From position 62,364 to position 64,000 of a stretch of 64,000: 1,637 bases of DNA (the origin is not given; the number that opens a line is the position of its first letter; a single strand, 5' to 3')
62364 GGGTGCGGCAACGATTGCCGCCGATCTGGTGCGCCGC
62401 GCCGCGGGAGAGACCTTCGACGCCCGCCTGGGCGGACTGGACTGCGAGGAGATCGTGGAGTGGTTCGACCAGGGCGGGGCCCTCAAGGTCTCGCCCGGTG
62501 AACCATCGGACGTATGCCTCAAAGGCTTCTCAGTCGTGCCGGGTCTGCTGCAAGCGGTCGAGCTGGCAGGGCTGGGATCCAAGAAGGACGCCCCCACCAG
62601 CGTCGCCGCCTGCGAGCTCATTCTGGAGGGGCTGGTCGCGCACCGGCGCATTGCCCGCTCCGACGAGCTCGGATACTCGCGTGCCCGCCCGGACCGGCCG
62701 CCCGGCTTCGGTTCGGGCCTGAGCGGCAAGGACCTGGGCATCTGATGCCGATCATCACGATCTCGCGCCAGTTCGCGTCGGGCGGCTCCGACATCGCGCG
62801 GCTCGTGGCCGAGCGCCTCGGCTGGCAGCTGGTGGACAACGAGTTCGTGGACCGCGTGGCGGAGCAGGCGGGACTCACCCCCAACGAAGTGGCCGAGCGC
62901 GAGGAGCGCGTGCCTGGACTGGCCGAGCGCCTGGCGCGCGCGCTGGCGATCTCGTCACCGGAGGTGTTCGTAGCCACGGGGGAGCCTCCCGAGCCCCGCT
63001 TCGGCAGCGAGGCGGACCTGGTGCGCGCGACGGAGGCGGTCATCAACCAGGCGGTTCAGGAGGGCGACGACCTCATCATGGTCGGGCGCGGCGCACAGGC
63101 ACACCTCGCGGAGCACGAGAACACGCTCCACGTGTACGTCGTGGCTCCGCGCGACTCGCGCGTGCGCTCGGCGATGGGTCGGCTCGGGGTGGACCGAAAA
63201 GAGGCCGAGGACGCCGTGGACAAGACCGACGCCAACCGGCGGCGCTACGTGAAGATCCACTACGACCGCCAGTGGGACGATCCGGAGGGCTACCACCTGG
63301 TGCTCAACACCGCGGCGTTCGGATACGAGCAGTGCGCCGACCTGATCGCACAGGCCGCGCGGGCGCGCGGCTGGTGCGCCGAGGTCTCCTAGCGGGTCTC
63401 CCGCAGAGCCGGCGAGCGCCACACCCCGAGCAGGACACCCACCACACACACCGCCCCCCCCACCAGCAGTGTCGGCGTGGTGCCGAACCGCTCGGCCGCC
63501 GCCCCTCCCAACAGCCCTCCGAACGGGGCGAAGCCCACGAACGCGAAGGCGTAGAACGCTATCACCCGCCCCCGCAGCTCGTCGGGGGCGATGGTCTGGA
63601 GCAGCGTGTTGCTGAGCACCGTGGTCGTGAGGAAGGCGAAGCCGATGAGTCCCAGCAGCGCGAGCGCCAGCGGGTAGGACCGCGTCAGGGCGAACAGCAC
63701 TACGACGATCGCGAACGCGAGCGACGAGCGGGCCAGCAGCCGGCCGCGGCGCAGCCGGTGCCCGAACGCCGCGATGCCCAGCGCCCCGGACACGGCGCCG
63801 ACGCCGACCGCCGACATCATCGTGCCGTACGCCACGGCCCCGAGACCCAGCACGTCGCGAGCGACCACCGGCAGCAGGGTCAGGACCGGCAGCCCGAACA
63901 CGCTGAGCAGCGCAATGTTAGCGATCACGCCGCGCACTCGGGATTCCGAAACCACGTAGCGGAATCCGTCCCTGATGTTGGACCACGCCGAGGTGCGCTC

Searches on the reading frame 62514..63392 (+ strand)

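Call 10: search_protein_families(library=pfam, proteins=[window:62514-63392:+])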
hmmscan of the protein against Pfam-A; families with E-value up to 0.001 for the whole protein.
window:62514-63392:+ (292 aa): 1 family
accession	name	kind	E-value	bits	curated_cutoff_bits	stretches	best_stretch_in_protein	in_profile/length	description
PF13189.12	Cytidylate_kin2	-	1.8e-44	152.5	28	1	80-267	1-175/176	Cytidylate kinase-like family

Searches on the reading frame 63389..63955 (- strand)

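Call 10: search_protein_families(library=pfam, proteins=[window:63389-63955:-])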
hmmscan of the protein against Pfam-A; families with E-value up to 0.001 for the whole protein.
window:63389-63955:- (188 aa): 3 families
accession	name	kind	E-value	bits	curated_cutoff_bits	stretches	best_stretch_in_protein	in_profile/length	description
PF05977.19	MFS_3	-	2.2e-24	86.2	27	1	7-178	220-391/524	Transmembrane secretion effector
PF07690.21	MFS_1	-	1.1e-11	44.8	33.4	1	11-139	208-339/347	Major Facilitator Superfamily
PF00083.30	Sugar_tr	-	6.6e-06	25.7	22.3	1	41-139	46-147/452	Sugar (and other) transporter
